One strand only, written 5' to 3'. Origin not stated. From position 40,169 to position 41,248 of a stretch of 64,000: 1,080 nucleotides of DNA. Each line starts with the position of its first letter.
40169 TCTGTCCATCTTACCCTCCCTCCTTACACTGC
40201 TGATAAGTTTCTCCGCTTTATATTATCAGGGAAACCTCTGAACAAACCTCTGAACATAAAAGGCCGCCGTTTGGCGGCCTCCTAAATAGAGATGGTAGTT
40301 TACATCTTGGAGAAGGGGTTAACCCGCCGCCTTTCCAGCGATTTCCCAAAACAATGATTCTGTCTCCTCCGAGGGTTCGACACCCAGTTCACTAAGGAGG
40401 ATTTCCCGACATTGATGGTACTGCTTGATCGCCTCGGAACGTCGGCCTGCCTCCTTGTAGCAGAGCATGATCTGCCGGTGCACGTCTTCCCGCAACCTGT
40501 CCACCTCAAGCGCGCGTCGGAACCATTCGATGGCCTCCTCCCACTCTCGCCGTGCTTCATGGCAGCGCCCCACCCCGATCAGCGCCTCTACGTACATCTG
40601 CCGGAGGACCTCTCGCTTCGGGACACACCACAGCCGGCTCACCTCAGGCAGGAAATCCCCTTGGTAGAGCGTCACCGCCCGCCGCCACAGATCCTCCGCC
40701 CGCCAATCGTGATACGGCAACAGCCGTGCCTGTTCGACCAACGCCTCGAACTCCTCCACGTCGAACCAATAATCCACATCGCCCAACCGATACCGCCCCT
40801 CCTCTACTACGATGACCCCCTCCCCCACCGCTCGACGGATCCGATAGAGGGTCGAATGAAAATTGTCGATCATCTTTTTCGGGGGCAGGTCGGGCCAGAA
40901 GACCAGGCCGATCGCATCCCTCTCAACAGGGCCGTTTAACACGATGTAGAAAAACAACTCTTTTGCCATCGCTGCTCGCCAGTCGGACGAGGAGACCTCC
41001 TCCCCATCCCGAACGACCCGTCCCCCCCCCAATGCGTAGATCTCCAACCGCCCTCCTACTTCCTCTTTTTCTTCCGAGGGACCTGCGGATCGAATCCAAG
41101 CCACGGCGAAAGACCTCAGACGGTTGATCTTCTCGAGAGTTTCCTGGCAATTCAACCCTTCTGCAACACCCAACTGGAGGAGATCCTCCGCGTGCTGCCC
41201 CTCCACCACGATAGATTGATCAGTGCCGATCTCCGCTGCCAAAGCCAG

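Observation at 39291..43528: Possible peptide-signalling cassette: MalT-like STAND/TPR regulator with SARP output, followed by an exported three-repeat propeptide gene and two small ORFs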

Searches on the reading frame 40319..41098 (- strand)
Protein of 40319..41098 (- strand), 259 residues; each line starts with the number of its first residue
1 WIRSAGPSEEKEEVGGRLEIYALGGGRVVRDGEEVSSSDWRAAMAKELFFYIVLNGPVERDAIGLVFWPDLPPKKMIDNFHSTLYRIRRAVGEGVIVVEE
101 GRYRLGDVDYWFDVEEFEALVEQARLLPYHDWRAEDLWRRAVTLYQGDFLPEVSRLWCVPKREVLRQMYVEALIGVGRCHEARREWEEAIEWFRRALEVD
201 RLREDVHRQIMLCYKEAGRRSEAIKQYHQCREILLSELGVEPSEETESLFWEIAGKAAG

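Call 59: search_solved_structures(query=window:40319-41098:-, max_evalue=0.01, show_alignments=2)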
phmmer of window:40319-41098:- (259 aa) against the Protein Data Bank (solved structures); distinct sequences matched with E-value up to 0.01: 34.
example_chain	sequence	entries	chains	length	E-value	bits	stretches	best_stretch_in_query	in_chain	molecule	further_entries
9qhb_A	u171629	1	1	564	2.5e-27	99.1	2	137-233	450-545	Engineered tetratricopeptide repeat protein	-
8bu0_A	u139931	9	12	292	2.6e-19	72.8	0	170-233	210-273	Consensus tetratricopeptide repeat protein | Crystal structure of an 8-repeat consensus TPR superhelix with Zinc. | Monomer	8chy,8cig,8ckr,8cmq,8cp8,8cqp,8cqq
9qhc_A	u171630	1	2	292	1e-15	61.1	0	170-232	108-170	Engineered tetratricopeptide repeat protein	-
8hvr_I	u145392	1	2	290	3.9e-13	52.6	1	7-248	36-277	Regulatory protein AfsR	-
8k60_I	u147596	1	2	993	1.2e-11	47.7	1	7-248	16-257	Regulatory protein AfsR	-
8jke_I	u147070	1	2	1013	1.2e-11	47.7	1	7-248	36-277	Regulatory protein AfsR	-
2fo7_A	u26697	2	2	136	2.5e-11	46.7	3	170-232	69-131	SYNTHETIC CONSENSUS TPR PROTEIN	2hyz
8ch0_A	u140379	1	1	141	3.9e-11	46.1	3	170-232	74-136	Consensus tetratricopeptide repeat protein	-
9gzg_A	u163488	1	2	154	1.5e-10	44.1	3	171-233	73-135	Engineered CTPR protein with glutamic acids for conductivity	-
7obi_A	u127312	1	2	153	4.8e-10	42.5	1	170-233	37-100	CTPR-rv4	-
1na0_A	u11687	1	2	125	2.1e-09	40.4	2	171-232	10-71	designed protein CTPR3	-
7yeh_B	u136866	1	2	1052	3.6e-06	29.8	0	169-230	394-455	UDP-N-acetylglucosamine--peptide N-acetylglucosaminyltransferase 110 kDa subunit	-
7yea_A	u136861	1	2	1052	3.7e-06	29.7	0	169-230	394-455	UDP-N-acetylglucosamine--peptide N-acetylglucosaminyltransferase 110 kDa subunit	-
7ntf_A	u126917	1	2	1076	4.2e-06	29.6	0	169-230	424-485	Isoform 1 of UDP-N-acetylglucosamine--peptide N-acetylglucosaminyltransferase 110 kDa subu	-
1na3_A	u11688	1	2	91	1.4e-05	27.8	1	171-232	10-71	designed protein CTPR2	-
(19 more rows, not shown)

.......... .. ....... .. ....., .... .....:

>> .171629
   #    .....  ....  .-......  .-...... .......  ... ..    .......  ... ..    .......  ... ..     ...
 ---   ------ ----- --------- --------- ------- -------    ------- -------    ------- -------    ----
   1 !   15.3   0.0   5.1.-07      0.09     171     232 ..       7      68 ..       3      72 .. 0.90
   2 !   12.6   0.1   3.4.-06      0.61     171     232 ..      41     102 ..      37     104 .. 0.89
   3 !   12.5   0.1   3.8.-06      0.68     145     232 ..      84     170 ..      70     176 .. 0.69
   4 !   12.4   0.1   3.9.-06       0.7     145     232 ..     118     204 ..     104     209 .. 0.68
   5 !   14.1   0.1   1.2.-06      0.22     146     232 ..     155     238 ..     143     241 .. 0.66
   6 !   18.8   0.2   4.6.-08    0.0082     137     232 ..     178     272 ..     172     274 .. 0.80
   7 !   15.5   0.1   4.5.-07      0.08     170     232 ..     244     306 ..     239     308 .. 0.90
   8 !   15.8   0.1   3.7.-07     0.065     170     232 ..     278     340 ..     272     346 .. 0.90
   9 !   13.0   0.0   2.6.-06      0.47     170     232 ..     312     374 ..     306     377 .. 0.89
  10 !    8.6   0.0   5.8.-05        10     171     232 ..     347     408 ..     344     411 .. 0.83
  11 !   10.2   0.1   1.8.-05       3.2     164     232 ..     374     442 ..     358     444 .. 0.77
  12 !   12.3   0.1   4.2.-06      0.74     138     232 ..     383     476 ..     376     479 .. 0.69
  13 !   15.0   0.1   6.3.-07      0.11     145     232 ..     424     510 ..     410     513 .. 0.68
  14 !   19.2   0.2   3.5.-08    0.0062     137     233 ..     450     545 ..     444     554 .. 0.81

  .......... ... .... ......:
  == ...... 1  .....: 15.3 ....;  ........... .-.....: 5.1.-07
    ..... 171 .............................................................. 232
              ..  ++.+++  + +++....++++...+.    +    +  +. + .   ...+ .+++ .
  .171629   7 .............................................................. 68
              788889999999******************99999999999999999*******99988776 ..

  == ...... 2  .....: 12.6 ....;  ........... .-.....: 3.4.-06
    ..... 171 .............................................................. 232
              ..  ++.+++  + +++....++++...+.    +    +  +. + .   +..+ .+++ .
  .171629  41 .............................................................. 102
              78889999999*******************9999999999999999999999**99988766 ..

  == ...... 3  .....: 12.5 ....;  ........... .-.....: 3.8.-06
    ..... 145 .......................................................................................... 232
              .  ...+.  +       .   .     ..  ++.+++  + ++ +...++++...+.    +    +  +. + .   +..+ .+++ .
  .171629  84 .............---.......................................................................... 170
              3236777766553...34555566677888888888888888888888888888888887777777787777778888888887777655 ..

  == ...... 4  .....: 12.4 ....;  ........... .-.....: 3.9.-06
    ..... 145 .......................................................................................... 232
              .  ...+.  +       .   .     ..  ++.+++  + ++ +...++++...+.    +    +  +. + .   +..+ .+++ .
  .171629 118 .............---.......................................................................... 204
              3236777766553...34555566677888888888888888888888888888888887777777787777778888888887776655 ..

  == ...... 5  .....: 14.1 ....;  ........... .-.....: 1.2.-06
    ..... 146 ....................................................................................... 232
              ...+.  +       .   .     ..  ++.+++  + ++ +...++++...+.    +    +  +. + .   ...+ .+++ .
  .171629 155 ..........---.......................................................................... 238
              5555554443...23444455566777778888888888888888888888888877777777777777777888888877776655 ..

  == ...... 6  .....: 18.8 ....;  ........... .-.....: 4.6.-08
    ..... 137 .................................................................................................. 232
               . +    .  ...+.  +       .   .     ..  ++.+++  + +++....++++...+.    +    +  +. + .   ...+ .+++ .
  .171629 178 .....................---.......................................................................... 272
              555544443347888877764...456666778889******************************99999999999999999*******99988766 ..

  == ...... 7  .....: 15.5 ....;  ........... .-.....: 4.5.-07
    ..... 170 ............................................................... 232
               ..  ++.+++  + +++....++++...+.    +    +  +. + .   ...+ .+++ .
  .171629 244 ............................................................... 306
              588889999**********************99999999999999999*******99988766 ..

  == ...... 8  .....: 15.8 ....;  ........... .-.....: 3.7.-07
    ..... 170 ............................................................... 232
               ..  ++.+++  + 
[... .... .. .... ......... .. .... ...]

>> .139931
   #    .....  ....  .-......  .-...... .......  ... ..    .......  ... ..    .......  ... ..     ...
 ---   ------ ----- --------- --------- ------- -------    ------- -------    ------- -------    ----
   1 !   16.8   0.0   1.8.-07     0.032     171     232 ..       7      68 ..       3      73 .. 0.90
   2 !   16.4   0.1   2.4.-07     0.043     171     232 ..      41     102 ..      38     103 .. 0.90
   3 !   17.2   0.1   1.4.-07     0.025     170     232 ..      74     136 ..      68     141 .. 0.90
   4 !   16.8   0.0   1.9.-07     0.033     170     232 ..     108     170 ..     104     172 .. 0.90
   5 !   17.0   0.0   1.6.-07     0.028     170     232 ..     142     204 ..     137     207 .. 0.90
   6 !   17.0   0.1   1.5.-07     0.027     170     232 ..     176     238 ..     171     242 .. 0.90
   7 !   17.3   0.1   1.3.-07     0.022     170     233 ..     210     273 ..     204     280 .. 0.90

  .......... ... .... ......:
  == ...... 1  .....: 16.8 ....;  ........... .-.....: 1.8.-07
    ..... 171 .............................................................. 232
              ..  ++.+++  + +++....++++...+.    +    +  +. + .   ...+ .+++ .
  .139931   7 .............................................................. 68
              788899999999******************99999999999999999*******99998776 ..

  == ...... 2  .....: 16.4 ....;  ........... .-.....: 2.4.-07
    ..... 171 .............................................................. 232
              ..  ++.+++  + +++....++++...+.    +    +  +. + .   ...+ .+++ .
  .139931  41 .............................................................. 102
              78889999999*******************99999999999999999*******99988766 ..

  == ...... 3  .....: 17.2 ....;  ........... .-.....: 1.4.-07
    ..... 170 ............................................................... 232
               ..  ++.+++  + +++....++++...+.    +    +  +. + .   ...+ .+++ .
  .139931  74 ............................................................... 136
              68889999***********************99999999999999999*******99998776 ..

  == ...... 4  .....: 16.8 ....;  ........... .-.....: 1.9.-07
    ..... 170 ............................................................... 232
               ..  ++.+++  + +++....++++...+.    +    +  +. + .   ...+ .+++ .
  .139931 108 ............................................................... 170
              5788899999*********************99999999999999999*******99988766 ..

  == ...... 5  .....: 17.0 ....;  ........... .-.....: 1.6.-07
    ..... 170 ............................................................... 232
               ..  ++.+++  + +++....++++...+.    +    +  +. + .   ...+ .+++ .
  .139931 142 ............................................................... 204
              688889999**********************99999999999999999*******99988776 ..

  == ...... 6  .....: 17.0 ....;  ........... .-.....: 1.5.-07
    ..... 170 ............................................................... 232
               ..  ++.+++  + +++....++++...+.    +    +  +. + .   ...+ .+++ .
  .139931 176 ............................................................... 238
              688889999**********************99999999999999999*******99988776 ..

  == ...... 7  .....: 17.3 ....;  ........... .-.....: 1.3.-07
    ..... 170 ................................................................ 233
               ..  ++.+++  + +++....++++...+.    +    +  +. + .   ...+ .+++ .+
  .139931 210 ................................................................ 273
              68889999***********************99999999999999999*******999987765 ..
